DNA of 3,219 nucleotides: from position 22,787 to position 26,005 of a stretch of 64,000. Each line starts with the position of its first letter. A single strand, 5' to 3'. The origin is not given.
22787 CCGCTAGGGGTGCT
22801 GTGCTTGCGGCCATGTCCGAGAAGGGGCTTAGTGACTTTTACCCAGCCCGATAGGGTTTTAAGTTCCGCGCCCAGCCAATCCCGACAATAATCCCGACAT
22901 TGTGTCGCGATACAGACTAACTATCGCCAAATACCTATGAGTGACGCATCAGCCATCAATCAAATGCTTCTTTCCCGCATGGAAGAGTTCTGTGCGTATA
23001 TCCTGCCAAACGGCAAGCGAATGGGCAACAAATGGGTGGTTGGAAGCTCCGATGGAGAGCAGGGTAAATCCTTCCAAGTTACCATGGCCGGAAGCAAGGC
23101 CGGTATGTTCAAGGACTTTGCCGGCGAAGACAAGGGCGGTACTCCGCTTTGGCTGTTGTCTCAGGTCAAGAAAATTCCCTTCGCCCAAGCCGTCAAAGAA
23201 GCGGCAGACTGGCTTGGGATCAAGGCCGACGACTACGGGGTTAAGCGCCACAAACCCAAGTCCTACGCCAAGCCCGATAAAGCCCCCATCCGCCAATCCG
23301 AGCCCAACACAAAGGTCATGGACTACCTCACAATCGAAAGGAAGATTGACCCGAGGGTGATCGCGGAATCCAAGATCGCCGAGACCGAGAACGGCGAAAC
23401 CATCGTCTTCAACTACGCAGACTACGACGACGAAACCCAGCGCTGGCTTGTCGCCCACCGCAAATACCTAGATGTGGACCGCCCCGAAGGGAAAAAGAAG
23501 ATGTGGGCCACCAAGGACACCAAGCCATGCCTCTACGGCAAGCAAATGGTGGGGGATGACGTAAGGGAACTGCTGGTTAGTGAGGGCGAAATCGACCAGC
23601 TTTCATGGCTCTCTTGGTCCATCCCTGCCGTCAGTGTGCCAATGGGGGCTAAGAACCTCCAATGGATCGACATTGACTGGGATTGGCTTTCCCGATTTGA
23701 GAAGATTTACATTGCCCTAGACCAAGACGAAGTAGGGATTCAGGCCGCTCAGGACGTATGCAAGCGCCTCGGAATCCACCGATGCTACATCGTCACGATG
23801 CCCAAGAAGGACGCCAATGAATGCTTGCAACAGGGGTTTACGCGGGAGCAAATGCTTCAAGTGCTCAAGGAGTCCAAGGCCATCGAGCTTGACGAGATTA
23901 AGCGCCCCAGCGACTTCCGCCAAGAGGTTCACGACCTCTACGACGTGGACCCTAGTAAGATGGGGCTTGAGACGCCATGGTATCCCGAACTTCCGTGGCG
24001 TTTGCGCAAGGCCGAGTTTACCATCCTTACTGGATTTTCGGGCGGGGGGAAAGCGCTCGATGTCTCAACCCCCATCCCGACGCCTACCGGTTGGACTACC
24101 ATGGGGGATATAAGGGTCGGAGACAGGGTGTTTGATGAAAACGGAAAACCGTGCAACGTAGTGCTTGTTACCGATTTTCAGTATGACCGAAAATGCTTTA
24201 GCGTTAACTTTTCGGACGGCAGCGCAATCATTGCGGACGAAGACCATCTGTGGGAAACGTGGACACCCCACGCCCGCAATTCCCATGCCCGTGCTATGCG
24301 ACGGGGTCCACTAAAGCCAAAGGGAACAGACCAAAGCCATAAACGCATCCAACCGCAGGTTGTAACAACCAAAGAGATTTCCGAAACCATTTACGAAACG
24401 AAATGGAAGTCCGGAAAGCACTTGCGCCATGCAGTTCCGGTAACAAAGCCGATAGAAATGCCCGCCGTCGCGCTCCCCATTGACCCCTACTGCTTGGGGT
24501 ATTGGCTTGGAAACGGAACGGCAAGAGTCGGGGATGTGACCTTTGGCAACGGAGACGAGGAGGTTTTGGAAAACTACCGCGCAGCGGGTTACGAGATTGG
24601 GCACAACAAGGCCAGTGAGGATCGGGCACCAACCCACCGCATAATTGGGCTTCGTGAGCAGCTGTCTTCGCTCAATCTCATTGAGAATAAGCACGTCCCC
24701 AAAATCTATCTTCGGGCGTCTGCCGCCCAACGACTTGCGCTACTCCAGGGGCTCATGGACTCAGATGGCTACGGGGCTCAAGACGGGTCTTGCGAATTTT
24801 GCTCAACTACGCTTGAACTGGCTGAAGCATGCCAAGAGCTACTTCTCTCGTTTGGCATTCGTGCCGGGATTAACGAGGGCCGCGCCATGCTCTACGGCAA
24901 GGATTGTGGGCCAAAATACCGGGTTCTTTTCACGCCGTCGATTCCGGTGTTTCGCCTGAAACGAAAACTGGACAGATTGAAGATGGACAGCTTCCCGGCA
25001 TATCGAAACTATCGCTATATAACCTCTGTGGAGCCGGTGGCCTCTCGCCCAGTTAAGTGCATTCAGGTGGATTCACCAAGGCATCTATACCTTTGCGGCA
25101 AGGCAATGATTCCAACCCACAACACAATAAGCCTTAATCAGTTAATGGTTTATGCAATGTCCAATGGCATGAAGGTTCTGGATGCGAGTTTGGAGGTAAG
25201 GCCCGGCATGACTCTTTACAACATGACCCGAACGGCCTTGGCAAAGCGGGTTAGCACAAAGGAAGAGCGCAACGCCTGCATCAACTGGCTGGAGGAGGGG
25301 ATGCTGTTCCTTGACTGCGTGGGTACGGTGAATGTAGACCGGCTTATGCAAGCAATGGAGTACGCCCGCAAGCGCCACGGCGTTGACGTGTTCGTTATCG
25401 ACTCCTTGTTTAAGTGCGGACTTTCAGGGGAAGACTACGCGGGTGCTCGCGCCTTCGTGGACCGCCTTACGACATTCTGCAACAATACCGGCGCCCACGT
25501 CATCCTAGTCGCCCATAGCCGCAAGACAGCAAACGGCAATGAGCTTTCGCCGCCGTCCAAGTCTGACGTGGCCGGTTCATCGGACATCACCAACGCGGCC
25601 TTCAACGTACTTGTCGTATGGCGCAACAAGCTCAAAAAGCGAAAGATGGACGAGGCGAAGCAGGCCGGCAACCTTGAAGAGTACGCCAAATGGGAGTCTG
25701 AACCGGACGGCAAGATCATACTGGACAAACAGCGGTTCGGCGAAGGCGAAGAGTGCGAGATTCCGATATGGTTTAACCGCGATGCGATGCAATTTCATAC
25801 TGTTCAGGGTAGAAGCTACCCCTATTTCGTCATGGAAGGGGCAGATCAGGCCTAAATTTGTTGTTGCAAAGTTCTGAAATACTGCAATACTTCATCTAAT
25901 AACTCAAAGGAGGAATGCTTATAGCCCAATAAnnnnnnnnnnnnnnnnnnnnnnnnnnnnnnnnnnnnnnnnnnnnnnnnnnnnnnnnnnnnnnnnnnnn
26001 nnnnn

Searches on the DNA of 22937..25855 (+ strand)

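Call 95: search_with_rna_model(model_id=R2, sources=[L020, L022], filters=off, max_evalue=0.1)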
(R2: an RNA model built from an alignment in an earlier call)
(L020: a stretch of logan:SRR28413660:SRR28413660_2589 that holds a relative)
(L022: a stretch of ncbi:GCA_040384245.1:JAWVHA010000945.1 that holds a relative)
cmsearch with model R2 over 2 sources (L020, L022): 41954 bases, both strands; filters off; matches with E-value up to 0.1: 4.
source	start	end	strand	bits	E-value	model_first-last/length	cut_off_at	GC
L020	8918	9047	+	36.4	2e-08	1-109/109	no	0.58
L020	1061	1131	-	34.5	7.1e-08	1-109/109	no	0.63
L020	8476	8536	+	27.8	6.6e-06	1-109/109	no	0.61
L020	1401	1498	-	14.5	0.053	1-109/109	no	0.54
